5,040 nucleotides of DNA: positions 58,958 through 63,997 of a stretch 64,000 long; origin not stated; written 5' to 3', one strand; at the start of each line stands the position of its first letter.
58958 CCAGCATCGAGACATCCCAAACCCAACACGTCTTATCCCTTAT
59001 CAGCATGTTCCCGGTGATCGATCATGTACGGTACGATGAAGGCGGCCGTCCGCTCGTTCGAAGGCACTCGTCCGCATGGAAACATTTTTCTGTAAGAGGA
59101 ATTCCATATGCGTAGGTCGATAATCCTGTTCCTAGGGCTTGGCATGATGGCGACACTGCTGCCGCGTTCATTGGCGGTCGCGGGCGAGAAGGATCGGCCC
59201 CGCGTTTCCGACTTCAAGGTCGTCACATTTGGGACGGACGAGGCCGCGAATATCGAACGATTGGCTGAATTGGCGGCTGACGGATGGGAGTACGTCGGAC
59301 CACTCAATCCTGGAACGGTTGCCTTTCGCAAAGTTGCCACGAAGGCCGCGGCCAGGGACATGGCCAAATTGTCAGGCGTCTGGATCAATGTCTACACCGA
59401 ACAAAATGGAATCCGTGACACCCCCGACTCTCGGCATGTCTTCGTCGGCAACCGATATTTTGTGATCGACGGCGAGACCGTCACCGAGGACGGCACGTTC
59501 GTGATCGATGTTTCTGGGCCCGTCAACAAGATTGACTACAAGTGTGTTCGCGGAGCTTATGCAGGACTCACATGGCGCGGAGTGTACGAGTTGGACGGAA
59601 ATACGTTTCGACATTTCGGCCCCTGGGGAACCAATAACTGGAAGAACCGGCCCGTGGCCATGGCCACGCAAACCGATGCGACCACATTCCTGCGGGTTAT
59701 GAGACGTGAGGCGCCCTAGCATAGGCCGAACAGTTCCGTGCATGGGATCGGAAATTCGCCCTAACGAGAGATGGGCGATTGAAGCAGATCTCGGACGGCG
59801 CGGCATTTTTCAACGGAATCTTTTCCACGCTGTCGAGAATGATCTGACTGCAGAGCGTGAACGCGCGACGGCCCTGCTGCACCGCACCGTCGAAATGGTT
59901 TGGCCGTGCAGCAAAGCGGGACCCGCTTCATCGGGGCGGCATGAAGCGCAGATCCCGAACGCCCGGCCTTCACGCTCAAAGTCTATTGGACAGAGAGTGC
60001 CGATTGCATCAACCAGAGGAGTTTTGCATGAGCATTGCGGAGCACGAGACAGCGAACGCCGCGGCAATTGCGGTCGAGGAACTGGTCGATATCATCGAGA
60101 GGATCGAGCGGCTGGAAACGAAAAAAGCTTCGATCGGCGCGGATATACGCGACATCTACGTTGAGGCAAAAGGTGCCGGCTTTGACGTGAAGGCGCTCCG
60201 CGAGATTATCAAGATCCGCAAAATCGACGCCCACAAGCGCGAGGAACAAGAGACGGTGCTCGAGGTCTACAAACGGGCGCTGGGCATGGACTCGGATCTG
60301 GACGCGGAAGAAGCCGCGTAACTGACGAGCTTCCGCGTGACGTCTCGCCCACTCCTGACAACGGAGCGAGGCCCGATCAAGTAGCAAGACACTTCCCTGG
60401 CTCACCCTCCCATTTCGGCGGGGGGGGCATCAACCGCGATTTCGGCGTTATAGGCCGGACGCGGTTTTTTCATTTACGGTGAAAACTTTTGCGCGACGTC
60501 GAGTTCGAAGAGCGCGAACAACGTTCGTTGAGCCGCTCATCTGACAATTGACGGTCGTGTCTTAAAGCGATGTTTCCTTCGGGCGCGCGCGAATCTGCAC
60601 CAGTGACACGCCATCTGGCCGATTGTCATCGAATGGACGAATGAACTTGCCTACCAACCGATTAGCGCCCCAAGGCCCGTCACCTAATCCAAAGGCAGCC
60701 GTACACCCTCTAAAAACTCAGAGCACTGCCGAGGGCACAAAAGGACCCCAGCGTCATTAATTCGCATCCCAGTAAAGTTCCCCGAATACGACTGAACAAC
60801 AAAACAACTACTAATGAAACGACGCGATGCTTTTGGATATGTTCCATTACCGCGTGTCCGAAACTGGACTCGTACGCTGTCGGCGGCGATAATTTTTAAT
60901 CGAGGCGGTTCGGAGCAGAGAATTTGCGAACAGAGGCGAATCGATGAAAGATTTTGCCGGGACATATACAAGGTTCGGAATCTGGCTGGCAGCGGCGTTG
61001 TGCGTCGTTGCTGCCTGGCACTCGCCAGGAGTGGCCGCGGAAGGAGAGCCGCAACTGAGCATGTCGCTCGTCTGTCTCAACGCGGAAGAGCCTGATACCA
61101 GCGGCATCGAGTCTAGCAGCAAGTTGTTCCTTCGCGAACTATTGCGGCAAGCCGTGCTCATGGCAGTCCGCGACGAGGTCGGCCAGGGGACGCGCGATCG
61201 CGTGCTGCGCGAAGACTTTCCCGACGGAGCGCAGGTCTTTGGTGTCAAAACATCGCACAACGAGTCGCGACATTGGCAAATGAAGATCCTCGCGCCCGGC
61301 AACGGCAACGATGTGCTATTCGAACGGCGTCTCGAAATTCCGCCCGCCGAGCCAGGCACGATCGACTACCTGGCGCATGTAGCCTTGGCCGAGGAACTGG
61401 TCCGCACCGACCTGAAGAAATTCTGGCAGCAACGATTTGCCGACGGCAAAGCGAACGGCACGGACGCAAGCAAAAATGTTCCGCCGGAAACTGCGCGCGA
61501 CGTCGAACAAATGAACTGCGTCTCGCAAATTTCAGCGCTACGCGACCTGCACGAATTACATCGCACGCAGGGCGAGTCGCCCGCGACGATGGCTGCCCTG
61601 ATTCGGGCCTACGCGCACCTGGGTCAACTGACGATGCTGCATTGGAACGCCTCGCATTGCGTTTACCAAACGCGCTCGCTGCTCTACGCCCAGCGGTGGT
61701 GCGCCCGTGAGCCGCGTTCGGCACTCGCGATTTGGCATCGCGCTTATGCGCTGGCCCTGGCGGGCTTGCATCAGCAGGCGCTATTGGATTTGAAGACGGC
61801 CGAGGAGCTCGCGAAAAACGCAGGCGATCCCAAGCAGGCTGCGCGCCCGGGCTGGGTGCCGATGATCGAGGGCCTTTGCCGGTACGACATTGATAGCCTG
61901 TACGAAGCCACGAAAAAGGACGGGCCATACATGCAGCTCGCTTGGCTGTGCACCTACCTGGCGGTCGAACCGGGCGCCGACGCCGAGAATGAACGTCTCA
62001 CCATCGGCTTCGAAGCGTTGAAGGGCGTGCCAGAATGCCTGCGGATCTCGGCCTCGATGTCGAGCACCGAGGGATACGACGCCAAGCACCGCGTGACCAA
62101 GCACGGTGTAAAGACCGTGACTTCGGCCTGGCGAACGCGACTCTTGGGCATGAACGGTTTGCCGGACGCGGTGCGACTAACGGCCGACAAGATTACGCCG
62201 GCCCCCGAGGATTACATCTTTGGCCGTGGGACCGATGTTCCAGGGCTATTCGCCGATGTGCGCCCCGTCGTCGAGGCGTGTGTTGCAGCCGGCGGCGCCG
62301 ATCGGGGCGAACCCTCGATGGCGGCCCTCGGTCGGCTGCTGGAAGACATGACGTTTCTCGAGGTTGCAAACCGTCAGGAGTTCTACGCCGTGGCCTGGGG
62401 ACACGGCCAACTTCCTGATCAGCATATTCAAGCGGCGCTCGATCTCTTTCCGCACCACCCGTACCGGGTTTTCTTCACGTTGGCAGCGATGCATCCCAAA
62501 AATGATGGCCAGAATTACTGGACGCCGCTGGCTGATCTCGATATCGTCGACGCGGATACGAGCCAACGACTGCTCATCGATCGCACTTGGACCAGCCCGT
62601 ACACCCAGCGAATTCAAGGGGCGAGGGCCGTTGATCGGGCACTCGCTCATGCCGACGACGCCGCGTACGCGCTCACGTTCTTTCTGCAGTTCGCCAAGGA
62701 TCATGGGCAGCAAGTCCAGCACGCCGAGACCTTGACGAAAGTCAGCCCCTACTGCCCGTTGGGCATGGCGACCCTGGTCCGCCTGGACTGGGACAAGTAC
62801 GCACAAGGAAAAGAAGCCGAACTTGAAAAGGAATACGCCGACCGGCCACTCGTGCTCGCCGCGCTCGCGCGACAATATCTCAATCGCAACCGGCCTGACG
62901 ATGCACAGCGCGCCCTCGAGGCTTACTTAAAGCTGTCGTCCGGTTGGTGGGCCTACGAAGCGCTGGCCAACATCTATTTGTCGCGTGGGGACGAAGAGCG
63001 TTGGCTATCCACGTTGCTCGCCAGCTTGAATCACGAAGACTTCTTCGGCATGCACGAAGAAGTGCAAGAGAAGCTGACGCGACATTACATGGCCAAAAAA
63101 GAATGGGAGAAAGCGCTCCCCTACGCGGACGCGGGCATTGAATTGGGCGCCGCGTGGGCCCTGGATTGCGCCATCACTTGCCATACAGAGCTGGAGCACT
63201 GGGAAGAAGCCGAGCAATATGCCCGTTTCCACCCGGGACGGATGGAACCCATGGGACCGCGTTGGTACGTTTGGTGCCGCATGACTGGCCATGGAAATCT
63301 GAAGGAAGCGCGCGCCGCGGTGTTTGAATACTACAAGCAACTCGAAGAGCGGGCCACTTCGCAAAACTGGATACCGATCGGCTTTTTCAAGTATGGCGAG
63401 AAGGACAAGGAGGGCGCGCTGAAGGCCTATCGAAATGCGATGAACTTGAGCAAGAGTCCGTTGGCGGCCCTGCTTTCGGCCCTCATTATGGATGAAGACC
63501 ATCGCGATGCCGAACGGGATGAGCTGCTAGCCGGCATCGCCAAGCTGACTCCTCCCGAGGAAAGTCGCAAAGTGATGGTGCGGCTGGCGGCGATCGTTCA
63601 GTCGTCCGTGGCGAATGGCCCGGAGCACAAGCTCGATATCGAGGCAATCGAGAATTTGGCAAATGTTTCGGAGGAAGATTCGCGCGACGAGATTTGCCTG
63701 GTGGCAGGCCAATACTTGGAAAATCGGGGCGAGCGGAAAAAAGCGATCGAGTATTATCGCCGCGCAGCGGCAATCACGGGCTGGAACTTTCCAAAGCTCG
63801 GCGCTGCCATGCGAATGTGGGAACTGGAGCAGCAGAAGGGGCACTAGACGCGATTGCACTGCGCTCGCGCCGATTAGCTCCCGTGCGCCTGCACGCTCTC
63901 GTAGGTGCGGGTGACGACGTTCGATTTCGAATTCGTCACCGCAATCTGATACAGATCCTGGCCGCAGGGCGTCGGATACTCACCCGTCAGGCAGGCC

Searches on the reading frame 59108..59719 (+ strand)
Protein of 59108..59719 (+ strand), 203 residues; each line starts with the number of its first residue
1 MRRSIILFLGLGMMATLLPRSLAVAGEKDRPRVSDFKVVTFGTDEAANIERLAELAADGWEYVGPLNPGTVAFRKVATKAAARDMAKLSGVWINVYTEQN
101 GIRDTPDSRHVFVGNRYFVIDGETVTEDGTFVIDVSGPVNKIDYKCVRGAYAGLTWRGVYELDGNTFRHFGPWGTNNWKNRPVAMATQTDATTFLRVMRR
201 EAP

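Call 11: search_protein_families(library=pfam, proteins=[window:59108-59719:+], max_evalue=0.01)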
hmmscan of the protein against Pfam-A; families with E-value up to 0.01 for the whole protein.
window:59108-59719:+ (203 aa): 0 families

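Call 32: find_encoding_contigs(protein=window:59144-59719:+, flank=10000, max_places=10)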
Protein window:59144-59719:+ (191 aa): 1 contig read that carries it; 1 place shown.
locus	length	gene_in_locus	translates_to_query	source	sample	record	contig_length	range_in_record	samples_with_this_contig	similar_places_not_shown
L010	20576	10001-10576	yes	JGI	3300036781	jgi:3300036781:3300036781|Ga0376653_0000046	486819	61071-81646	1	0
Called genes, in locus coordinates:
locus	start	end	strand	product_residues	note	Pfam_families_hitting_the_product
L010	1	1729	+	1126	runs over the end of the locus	-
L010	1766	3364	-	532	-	PF00884:Sulfatase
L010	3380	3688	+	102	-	-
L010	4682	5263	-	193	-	PF12464:Mac, PF00132:Hexapep, PF14602:Hexapep_2 (weak)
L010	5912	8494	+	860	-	PF23414:Beta-prop_EML_2, PF24780:WD40_MABP1-WDR62_1st (weak), PF24814:WD40_Prp19, PF25173:Beta-prop_WDR3_1st, PF23381:Beta-prop_IFT122_1st, PF25175:Beta-prop_WDR5, PF25174:Beta-prop_THOC3, PF25173:Beta-prop_WDR3_1st, +10 more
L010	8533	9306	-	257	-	PF00404:Dockerin_1 (faint)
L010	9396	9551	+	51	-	-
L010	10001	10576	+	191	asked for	-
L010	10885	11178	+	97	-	PF10073:GapR_DNA-bd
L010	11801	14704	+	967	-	-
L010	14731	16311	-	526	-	PF13230:GATase_4 (weak), PF13522:GATase_6, PF13537:GATase_7, PF00156:Pribosyltran (weak)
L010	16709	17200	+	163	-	PF04978:MST (weak), PF12867:DinB_2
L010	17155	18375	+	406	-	-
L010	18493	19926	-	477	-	PF00034:Cytochrom_C (faint), PF13442:Cytochrome_CBB3 (faint), PF21419:RoxA-like_Cyt-c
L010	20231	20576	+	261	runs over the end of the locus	PF01925:TauE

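Call 35: search_protein_families(library=ncbifam, proteins=[window:59108-59719:+], max_evalue=0.1)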
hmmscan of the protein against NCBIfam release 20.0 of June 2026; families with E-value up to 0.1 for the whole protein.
window:59108-59719:+ (203 aa): 1 family
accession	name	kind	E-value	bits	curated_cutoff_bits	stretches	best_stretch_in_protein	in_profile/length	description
TIGR03067.1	Planc_TIGR03067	domain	4.6e-08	33.3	40.15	1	83-168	2-91/107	TIGR03067 domain-containing protein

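Call 60: search_protein_families(library=phrogs, proteins=[window:59108-59719:+], max_evalue=0.001)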
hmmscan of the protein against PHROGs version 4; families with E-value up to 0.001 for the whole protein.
window:59108-59719:+ (203 aa): 0 families

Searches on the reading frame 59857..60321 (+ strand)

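Call 11: search_protein_families(library=pfam, proteins=[window:59857-60321:+], max_evalue=0.01)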
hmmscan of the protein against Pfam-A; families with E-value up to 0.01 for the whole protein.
window:59857-60321:+ (154 aa): 1 family
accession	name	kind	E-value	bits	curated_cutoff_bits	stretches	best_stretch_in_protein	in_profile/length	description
PF10073.14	GapR_DNA-bd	-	6.7e-29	99.7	22.6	1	73-143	2-72/72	GapR-like, DNA-binding domain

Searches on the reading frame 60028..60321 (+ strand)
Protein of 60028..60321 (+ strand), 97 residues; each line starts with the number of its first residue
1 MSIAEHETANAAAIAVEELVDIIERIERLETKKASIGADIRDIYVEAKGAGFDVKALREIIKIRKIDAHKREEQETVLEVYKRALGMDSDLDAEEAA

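Call 35: search_protein_families(library=ncbifam, proteins=[window:60028-60321:+], max_evalue=0.1)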
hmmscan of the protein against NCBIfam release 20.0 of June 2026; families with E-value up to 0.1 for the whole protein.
window:60028-60321:+ (97 aa): 2 families
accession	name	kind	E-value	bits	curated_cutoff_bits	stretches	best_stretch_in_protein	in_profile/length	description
NF010247.0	PRK13694.1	subfamily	1.4e-31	108.1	94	1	8-87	3-82/83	hypothetical protein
NF052541.1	NucAsocGapRCau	equivalog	5.9e-23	80.8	140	1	8-86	10-86/88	nucleoid-associated protein GapR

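Call 60: search_protein_families(library=phrogs, proteins=[window:60028-60321:+], max_evalue=0.001)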
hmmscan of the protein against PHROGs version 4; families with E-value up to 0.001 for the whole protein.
window:60028-60321:+ (97 aa): 1 family
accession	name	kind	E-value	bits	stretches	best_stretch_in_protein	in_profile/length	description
phrog_4212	-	unknown function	2.5e-27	97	1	5-87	269-351/353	-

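Call 62: find_encoding_contigs(protein=window:60028-60321:+, flank=10000, max_places=10)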
Protein window:60028-60321:+ (97 aa): 2 contigs read that carry it; 2 places shown.
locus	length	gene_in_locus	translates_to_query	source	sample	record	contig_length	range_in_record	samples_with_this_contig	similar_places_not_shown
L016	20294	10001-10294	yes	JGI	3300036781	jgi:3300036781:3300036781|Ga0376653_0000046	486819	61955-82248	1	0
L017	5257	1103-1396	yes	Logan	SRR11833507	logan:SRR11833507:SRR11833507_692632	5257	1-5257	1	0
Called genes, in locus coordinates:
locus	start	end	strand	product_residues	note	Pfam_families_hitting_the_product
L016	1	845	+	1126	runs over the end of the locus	-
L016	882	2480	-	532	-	PF00884:Sulfatase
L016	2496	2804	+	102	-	-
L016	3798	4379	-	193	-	PF12464:Mac, PF00132:Hexapep, PF14602:Hexapep_2 (weak)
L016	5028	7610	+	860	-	PF23414:Beta-prop_EML_2, PF24780:WD40_MABP1-WDR62_1st (weak), PF24814:WD40_Prp19, PF25173:Beta-prop_WDR3_1st, PF23381:Beta-prop_IFT122_1st, PF25175:Beta-prop_WDR5, PF25174:Beta-prop_THOC3, PF25173:Beta-prop_WDR3_1st, +10 more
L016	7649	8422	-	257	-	PF00404:Dockerin_1 (faint)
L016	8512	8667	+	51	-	-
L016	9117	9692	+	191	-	-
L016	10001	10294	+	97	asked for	PF10073:GapR_DNA-bd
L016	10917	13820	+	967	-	-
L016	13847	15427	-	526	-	PF13230:GATase_4 (weak), PF13522:GATase_6, PF13537:GATase_7, PF00156:Pribosyltran (weak)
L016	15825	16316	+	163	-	PF04978:MST (weak), PF12867:DinB_2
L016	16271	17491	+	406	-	-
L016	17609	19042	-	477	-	PF00034:Cytochrom_C (faint), PF13442:Cytochrome_CBB3 (faint), PF21419:RoxA-like_Cyt-c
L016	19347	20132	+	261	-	PF01925:TauE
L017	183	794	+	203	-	-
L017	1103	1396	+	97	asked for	PF10073:GapR_DNA-bd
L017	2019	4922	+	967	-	-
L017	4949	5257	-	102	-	?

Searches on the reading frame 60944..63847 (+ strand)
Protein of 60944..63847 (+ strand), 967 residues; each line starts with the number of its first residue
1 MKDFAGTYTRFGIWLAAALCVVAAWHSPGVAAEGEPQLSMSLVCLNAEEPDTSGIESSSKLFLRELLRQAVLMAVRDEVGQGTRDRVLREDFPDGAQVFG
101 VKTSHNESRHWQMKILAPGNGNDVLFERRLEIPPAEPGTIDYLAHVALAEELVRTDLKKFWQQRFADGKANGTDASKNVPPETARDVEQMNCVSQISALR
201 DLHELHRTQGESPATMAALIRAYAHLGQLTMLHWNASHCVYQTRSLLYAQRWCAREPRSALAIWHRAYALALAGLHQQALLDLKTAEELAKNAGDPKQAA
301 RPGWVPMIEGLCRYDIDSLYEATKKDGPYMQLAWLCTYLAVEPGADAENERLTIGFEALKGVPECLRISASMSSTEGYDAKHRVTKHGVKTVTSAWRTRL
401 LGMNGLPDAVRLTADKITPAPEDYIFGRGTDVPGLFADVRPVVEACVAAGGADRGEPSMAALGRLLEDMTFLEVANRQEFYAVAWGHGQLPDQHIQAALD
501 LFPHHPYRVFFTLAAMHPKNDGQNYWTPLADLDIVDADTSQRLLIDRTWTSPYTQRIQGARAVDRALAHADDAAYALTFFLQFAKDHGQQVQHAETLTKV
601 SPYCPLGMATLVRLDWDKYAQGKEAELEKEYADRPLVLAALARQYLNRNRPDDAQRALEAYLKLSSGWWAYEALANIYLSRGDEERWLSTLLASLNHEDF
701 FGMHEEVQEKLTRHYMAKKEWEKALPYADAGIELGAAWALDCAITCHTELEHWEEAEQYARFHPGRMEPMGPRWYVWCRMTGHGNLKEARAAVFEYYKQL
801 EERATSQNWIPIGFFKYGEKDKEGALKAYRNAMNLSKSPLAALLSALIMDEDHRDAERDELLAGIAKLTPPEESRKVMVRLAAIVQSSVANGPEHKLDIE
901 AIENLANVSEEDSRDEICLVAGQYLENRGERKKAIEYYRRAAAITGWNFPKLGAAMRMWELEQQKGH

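Call 11: search_protein_families(library=pfam, proteins=[window:60944-63847:+], max_evalue=0.01)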
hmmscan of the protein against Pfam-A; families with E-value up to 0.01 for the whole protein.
window:60944-63847:+ (967 aa): 1 family
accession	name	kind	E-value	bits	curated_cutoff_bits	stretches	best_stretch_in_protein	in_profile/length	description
PF13176.12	TPR_7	-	0.0011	19.3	27.9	0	925-945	9-29/36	Tetratricopeptide repeat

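Call 35: search_protein_families(library=ncbifam, proteins=[window:60944-63847:+], max_evalue=0.1)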
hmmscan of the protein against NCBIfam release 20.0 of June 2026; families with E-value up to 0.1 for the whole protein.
window:60944-63847:+ (967 aa): 1 family
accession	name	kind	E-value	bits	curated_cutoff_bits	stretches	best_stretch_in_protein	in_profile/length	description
TIGR02917.1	PEP_TPR_lipo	equivalog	0.0043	15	312.2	2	784-944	445-596/899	XrtA/PEP-CTERM system TPR-repeat protein PrsT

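Call 49: find_homologous_proteins(query=window:60944-63847:+, max_evalue=1e-30)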
Query window:60944-63847:+ (967 aa): 30 proteins with E <= 1e-30 among 8000 candidates.
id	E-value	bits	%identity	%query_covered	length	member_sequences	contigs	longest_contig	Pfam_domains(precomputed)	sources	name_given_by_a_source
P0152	0.0e+0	1141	54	98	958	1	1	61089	-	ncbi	-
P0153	4.7e-247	841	45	93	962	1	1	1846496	-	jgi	-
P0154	6.6e-158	546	35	96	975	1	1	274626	PF13428.13,PF13181.13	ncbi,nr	ncbi:MAG: hypothetical protein KF708_07040 [Pirellulales bacterium]|nr:hypothetical protein [Pirellu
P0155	2.0e-147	511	34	95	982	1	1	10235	PF07719.24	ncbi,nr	ncbi:MAG: hypothetical protein JNG90_15665 [Planctomycetaceae bacterium]|nr:hypothetical protein [Pl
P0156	2.4e-131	458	33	95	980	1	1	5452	PF13428.13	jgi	jgi:tetratricopeptide (TPR) repeat protein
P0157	4.3e-129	450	33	95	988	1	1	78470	PF13181.13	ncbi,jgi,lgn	ncbi:MAG TPA: hypothetical protein VGN12_06235 [Pirellulales bacterium]|jgi:tetratricopeptide (TPR) 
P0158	6.9e-112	393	32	96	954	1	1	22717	-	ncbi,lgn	-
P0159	6.7e-105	370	32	93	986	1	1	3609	PF14559.13,PF13424.13,PF13176.13,PF13428.13,PF13181.13,PF07719.24,PF13174.13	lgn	-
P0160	1.5e-104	369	30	95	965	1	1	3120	-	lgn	-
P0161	1.0e-102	363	32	85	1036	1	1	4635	PF14559.13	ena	-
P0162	2.9e-98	348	32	90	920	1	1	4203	-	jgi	jgi:tetratricopeptide (TPR) repeat protein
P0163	1.4e-96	343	32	94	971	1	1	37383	-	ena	-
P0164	7.5e-96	340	30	92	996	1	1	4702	-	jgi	jgi:hypothetical protein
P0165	2.1e-95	339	30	95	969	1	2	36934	PF14559.13,PF13424.13,PF13428.13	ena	-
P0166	9.5e-94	333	30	93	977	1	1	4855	PF14559.13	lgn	-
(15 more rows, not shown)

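Call 50: find_encoding_contigs(protein=P0152, flank=10000, max_places=3)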
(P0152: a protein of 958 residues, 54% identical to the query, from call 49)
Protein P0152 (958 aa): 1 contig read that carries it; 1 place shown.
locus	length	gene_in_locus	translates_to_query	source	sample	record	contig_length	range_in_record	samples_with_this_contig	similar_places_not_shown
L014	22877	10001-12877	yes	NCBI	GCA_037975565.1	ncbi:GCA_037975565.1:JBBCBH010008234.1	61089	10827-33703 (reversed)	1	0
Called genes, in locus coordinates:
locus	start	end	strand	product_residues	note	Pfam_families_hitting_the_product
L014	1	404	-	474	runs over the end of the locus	PF07394:DUF1501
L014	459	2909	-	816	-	PF13442:Cytochrome_CBB3 (faint), PF07635:PSCyt1, PF07583:PSCyt2, PF07587:PSD1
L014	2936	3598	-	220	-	PF00392:GntR, PF07729:FCD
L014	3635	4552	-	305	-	PF00701:DHDPS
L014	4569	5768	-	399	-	PF02746:MR_MLE_N, PF13378:MR_MLE_C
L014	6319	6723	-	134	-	PF07045:DUF1330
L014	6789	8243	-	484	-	PF00884:Sulfatase, PF01663:Phosphodiest (faint)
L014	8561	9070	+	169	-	PF04542:Sigma70_r2, PF08281:Sigma70_r4_2 (weak)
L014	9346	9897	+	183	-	-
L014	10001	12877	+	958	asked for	-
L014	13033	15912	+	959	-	PF13428:TPR_14 (faint)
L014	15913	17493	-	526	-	PF13230:GATase_4 (weak), PF13522:GATase_6, PF13537:GATase_7, PF00156:Pribosyltran (weak)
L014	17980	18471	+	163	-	PF12867:DinB_2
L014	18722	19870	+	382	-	-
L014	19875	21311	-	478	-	PF00034:Cytochrom_C (faint), PF13442:Cytochrome_CBB3 (faint), PF21419:RoxA-like_Cyt-c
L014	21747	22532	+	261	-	PF01925:TauE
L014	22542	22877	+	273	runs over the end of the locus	PF00248:Aldo_ket_red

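Call 51: find_encoding_contigs(protein=P0153, flank=10000, max_places=3)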
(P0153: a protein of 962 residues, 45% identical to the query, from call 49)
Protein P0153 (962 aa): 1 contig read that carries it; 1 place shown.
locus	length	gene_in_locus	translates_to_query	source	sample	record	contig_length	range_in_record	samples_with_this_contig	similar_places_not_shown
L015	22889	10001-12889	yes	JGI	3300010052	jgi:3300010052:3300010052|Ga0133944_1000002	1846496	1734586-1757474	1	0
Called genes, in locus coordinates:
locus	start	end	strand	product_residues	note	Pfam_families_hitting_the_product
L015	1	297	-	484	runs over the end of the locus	PF00085:Thioredoxin, PF13098:Thioredoxin_2, PF13905:Thioredoxin_8 (faint), PF13365:Trypsin_2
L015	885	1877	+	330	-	PF00512:HisKA, PF02518:HATPase_c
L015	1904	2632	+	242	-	PF00072:Response_reg, PF00486:Trans_reg_C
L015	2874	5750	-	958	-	PF04151:PPC (faint)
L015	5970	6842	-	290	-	-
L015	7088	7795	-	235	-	-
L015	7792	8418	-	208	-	PF07638:Sigma70_ECF, PF04542:Sigma70_r2, PF04545:Sigma70_r4 (weak), PF08281:Sigma70_r4_2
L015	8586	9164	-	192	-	PF02525:Flavodoxin_2, PF03358:FMN_red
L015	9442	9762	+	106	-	PF06999:Suc_Fer-like (weak)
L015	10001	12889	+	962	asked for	-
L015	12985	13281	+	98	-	-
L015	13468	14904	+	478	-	PF07635:PSCyt1, PF24814:WD40_Prp19, PF24807:WD40_CDC20-Fz, PF24805:EIF3I, PF25174:Beta-prop_THOC3, PF25175:Beta-prop_WDR5, PF25173:Beta-prop_WDR3_1st, PF23381:Beta-prop_IFT122_1st, +27 more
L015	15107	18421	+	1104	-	PF07583:PSCyt2, PF07587:PSD1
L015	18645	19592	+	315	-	PF02463:SMC_N (faint), PF00005:ABC_tran, PF13304:AAA_21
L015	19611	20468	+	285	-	PF12679:ABC2_membrane_2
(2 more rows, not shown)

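Call 60: search_protein_families(library=phrogs, proteins=[window:60944-63847:+], max_evalue=0.001)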
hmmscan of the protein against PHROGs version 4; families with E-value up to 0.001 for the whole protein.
window:60944-63847:+ (967 aa): 0 families
